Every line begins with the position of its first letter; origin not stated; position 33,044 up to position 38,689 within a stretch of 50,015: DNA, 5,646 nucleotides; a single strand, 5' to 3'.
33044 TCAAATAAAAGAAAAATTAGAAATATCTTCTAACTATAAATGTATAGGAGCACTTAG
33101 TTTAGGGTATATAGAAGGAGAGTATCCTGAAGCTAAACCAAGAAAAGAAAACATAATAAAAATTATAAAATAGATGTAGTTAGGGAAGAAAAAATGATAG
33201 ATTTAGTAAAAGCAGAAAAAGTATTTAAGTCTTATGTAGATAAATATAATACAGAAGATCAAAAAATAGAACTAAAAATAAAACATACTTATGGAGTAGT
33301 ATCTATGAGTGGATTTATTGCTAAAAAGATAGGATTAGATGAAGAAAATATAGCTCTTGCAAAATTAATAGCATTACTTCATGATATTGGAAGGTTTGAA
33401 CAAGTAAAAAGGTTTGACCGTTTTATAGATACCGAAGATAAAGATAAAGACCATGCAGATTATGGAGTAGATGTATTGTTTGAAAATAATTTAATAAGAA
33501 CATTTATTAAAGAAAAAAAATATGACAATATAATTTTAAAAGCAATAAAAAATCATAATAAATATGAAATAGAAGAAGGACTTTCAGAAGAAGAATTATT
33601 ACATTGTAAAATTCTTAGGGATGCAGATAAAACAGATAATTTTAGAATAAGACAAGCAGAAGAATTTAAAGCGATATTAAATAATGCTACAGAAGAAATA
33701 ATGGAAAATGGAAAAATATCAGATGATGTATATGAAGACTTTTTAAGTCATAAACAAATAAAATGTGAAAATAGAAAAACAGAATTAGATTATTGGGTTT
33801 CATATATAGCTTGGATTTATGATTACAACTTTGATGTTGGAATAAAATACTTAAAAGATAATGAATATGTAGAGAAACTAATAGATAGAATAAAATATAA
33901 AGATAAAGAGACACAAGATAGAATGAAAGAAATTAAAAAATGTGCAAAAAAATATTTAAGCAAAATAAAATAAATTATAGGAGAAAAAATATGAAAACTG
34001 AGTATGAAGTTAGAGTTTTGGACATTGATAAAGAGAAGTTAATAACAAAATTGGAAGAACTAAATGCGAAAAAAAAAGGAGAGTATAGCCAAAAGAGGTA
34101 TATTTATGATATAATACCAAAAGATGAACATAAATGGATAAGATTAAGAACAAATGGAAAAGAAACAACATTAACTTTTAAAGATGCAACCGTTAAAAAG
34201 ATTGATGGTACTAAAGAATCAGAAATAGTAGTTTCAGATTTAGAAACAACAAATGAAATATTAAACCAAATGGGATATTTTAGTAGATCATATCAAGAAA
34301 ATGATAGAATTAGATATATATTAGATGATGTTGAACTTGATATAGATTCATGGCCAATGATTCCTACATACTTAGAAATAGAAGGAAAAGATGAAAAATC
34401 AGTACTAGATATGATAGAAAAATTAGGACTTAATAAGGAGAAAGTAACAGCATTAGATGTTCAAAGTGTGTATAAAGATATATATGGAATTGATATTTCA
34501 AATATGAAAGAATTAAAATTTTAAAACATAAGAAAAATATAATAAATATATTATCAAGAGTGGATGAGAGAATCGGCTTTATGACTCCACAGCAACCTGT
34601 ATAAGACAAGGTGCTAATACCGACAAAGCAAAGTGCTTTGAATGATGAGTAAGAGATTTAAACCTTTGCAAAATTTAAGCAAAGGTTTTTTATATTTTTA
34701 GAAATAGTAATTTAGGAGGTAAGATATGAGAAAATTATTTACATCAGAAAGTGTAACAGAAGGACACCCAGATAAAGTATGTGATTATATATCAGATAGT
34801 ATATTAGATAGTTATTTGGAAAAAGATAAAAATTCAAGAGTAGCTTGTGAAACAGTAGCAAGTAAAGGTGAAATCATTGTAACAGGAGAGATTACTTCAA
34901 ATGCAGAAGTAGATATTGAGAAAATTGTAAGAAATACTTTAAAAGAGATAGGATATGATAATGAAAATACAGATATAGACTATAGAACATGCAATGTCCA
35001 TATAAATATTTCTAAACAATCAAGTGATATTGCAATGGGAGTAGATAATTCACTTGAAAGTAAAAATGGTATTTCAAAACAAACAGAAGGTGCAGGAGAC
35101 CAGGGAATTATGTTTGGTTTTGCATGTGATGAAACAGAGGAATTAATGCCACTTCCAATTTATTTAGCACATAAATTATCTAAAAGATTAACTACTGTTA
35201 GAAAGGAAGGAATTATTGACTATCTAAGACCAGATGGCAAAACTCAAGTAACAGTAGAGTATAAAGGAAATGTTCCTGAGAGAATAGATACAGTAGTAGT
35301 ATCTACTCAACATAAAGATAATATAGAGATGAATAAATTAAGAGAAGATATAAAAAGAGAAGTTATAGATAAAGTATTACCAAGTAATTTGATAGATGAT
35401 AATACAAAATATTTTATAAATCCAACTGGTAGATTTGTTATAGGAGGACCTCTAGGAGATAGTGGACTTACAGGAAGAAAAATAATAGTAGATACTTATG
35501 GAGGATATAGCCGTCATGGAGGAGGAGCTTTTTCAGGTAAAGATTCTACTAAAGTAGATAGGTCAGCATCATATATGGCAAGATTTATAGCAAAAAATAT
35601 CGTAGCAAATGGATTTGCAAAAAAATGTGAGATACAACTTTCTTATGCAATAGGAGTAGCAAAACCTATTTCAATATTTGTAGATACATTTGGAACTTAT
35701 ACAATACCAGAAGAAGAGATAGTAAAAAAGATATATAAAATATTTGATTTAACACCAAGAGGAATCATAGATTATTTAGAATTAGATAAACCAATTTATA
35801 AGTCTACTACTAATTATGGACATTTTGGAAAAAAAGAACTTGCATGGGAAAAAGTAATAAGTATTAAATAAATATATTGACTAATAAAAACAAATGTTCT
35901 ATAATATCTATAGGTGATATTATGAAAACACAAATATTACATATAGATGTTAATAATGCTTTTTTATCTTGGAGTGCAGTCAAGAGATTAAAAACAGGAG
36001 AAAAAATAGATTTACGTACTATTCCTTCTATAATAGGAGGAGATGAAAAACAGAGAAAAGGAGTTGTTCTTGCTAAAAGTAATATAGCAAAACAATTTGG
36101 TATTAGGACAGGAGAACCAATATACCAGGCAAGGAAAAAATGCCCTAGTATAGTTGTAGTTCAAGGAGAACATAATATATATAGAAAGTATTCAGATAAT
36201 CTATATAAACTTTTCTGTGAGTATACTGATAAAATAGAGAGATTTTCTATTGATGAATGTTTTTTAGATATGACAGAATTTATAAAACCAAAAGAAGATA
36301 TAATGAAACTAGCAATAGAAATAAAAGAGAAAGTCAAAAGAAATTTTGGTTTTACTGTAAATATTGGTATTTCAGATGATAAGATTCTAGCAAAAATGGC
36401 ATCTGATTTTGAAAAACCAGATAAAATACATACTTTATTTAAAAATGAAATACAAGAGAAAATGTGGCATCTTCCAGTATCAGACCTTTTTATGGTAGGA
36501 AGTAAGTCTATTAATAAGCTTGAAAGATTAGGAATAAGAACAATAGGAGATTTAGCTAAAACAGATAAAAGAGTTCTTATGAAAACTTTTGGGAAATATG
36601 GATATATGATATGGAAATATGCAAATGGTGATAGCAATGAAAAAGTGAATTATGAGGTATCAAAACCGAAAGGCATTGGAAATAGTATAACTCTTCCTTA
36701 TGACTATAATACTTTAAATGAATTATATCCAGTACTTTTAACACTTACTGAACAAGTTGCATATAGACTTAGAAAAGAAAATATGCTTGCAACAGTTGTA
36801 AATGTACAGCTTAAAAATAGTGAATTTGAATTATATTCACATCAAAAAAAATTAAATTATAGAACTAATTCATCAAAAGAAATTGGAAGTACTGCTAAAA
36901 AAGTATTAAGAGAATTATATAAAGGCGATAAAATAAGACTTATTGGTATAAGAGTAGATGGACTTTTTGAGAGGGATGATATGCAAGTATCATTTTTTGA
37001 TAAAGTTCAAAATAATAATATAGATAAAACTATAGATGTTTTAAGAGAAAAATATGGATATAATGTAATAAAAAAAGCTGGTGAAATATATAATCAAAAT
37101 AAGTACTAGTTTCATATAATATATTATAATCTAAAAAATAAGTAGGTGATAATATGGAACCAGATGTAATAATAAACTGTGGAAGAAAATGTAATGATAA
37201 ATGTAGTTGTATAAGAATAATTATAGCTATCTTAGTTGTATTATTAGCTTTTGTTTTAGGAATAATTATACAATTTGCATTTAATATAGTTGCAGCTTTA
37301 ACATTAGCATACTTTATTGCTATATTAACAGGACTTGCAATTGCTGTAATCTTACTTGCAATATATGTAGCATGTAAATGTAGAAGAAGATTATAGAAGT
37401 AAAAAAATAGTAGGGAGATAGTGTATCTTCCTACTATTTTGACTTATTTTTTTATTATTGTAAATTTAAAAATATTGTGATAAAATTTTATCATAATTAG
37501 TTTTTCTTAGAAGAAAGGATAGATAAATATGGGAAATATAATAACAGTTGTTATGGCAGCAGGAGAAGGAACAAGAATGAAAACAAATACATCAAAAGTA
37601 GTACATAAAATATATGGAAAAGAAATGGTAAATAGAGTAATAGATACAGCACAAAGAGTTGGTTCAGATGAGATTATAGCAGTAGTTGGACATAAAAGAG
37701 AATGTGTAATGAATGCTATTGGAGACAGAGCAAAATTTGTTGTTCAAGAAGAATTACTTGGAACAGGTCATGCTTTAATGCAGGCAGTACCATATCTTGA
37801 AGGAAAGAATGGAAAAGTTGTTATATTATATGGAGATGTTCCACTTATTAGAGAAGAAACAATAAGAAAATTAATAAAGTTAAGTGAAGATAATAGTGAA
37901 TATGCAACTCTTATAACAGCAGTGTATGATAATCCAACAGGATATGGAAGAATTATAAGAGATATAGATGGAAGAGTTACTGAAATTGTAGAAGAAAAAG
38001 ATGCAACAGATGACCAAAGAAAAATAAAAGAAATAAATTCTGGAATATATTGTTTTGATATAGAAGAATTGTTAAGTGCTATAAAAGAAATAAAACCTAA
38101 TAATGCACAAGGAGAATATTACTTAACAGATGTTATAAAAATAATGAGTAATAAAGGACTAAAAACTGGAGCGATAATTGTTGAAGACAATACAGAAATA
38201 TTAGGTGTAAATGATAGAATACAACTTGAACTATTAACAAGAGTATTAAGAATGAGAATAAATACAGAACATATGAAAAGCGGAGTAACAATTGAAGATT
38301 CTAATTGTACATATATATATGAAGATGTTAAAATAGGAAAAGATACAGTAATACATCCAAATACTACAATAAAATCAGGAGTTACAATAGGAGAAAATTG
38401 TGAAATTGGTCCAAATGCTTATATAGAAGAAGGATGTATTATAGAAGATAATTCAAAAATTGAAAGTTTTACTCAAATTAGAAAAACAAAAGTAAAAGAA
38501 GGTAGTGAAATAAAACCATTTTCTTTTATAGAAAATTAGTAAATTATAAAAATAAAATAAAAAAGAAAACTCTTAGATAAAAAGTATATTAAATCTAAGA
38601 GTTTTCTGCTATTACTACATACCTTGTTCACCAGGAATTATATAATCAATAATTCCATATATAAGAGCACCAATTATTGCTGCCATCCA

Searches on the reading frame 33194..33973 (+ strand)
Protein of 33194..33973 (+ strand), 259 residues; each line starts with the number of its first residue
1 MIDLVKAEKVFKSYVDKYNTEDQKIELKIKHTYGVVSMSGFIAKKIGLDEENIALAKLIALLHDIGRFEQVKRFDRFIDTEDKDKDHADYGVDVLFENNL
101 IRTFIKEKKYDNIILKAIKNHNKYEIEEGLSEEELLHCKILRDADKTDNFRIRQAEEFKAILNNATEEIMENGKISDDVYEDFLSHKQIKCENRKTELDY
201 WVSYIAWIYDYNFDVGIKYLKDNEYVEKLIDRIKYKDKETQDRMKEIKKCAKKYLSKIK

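Call 69: search_protein_families(library=pfam, proteins=[window:33194-33973:+], max_evalue=0.00001)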
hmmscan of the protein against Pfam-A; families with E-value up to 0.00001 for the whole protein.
window:33194-33973:+ (259 aa): 1 family
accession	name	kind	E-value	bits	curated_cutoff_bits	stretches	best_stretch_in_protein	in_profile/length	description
PF01966.28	HD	-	2.5e-13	50.8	22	1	30-149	3-115/116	HD domain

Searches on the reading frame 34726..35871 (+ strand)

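Call 69: search_protein_families(library=pfam, proteins=[window:34726-35871:+], max_evalue=0.00001)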
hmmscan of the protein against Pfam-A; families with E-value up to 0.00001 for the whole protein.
window:34726-35871:+ (381 aa): 3 families
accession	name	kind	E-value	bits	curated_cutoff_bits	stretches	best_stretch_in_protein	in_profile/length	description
PF02773.21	S-AdoMet_synt_C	-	6.7e-67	224.1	25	1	239-376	1-138/138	S-adenosylmethionine synthetase, C-terminal domain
PF02772.21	S-AdoMet_synt_M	-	5.6e-53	178.6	29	1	121-237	2-120/120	S-adenosylmethionine synthetase, central domain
PF00438.25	S-AdoMet_synt_N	-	2.1e-41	140.9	33.1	1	3-99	2-98/99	S-adenosylmethionine synthetase, N-terminal domain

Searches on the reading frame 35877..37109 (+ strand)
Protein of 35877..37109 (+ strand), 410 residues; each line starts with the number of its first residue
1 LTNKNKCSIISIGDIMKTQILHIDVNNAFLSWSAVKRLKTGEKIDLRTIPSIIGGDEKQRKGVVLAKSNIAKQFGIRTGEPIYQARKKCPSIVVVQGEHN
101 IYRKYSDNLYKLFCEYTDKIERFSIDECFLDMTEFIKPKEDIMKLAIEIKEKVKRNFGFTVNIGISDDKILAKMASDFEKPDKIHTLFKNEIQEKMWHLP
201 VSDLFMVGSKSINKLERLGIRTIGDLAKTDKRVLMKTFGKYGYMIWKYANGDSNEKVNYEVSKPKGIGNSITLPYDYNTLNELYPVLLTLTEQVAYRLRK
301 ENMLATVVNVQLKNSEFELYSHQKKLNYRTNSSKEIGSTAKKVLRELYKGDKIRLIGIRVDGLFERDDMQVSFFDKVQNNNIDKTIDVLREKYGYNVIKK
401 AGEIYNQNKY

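Call 69: search_protein_families(library=pfam, proteins=[window:35877-37109:+], max_evalue=0.00001)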
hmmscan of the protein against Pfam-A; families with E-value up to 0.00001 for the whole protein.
window:35877-37109:+ (410 aa): 3 families
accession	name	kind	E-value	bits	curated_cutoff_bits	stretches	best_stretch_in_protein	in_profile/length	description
PF00817.25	IMS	-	1.1e-36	126.4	23.2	1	23-177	1-148/148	impB/mucB/samB family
PF11799.13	IMS_C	-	2.6e-25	89.4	20.7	1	264-370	1-106/109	impB/mucB/samB family C-terminal domain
PF21999.2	IMS_HHH_1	-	1e-08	35.9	27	1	207-251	6-51/53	DNA polymerase-iota, thumb domain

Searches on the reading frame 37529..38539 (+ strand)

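Call 69: search_protein_families(library=pfam, proteins=[window:37529-38539:+], max_evalue=0.00001)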
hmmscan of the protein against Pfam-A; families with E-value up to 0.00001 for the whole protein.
window:37529-38539:+ (336 aa): 8 families
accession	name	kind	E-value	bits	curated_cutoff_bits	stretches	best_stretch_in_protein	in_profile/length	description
PF00132.30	Hexapep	-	9.9e-28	95.1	27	2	266-299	1-34/36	Bacterial transferase hexapeptide (six repeats)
PF00483.29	NTP_transferase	-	2.6e-18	67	21.2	1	6-220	2-223/245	Nucleotidyl transferase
PF12804.13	NTP_transf_3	-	1.1e-17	65.1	27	1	7-124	2-116/160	MobA-like NTP transferase domain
PF25084.1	LbH_EIF2B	-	3.1e-10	40.4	54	1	259-332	14-85/105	EIF2B subunit epsilon LbH domain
PF01128.25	IspD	-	7.8e-09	36.1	27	1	4-134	1-132/221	2-C-methyl-D-erythritol 4-phosphate cytidylyltransferase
PF01983.22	CofC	-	1e-06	28.6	22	1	4-120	4-114/217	Guanylyl transferase CofC like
PF02348.25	CTP_transf_3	-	2.2e-06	28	22.6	0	22-129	15-125/217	Cytidylyltransferase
PF14602.12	Hexapep_2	-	5.5e-06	26.4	27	0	285-312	2-27/34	Hexapeptide repeat of succinyl-transferase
